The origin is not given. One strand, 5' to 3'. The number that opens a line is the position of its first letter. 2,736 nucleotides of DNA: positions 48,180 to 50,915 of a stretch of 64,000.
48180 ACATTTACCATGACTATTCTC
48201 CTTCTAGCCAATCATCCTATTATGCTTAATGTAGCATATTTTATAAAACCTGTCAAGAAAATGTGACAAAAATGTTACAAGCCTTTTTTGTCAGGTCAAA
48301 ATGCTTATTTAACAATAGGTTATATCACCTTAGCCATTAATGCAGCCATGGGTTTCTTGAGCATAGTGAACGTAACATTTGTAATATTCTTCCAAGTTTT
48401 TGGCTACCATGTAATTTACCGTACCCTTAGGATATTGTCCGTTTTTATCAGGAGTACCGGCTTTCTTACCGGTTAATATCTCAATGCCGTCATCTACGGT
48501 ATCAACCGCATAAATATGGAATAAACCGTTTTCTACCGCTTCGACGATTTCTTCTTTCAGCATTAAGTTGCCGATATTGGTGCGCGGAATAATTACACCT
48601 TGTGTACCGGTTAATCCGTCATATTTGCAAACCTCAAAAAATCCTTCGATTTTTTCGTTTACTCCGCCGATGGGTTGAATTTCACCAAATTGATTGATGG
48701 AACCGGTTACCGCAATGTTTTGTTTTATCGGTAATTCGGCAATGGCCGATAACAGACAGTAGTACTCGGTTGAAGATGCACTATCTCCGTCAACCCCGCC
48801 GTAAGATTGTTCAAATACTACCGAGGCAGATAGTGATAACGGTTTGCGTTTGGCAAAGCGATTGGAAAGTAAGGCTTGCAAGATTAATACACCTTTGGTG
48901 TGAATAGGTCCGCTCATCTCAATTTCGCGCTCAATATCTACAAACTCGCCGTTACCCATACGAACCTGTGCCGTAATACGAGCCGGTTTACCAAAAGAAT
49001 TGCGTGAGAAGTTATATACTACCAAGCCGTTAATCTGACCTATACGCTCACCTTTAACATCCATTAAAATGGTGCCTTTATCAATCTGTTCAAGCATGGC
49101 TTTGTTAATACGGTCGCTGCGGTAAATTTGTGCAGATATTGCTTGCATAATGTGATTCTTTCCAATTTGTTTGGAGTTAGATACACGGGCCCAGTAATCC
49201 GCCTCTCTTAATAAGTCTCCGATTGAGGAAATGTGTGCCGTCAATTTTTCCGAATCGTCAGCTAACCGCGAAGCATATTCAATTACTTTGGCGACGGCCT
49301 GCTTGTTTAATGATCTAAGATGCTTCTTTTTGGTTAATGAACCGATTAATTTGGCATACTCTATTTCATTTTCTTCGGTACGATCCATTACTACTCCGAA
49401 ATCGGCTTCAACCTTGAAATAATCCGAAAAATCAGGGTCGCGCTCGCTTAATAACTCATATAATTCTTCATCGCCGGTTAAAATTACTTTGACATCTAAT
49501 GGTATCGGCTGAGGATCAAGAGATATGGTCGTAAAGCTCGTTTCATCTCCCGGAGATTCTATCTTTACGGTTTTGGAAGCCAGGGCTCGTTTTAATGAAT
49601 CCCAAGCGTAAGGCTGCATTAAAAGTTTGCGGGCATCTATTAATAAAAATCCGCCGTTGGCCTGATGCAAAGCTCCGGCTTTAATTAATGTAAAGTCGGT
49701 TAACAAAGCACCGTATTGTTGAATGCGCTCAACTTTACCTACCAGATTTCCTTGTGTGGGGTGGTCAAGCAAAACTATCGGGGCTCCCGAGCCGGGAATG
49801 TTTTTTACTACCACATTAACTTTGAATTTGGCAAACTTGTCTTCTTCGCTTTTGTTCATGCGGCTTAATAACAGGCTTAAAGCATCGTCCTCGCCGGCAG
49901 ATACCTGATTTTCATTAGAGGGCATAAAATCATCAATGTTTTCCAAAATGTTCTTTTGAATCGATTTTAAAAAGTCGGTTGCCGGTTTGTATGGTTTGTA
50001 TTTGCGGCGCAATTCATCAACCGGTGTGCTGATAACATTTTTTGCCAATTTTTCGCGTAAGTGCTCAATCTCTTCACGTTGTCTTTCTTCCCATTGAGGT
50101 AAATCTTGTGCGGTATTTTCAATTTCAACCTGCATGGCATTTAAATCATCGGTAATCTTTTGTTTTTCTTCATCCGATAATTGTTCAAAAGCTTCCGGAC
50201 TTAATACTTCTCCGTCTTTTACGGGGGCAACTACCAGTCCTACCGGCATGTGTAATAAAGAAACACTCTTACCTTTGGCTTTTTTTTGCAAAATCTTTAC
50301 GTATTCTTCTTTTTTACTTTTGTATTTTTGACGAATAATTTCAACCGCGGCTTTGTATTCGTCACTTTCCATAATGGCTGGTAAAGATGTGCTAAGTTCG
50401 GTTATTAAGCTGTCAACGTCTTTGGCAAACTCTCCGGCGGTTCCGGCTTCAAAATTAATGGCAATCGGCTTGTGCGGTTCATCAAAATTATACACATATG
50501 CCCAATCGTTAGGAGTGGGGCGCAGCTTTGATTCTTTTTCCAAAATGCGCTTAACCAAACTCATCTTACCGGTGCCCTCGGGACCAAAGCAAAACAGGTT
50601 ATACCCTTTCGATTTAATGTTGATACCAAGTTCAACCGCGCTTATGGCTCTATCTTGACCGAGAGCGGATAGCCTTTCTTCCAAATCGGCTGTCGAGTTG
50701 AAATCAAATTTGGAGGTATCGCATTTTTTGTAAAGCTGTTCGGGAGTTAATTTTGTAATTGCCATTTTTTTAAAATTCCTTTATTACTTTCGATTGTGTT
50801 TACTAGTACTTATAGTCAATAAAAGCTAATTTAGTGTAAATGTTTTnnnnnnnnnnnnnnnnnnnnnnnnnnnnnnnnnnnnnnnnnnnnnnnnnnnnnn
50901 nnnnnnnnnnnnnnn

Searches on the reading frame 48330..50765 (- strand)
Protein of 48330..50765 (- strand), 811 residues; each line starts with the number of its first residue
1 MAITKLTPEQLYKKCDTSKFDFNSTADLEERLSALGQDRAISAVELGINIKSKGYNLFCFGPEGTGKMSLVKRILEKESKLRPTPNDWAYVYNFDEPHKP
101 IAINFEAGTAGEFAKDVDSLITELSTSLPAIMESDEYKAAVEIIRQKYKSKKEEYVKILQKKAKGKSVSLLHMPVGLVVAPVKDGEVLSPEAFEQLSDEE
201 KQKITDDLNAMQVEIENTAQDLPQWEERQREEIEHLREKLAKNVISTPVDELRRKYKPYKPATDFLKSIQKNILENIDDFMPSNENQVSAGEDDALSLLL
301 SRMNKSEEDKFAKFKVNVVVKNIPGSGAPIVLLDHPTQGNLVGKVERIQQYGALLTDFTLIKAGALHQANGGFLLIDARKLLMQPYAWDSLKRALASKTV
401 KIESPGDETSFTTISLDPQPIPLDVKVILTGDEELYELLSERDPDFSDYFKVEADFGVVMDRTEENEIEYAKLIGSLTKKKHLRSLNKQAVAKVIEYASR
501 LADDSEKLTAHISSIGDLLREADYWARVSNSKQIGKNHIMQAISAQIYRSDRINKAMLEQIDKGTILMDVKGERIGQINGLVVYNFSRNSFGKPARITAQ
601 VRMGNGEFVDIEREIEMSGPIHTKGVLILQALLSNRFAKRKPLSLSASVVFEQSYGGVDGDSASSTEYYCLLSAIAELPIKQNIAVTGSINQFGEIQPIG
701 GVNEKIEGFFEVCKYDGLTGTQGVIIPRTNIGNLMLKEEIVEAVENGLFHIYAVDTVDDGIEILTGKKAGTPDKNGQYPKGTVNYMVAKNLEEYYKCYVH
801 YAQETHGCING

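Call 44: search_protein_families(library=pfam, proteins=[window:48330-50765:-], max_evalue=0.001)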
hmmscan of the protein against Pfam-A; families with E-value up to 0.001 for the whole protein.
window:48330-50765:- (811 aa): 4 families
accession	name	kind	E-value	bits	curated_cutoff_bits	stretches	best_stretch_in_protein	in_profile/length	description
PF13654.12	AAA_32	-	7e-50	168.9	21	1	327-456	2-132/133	LonB-like, AAA domain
PF20436.4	LonB_AAA-LID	-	2.1e-24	85.7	22.4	1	486-549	2-65/65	Archaeal LonB, AAA+ ATPase LID domain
PF20437.3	LonC_helical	-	2.4e-14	53.4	24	1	87-120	1-34/34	Lon-like LonC helical domain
PF05362.19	Lon_C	-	2.7e-09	37.3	21.1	1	659-762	108-200/205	Lon protease (S16) C-terminal proteolytic domain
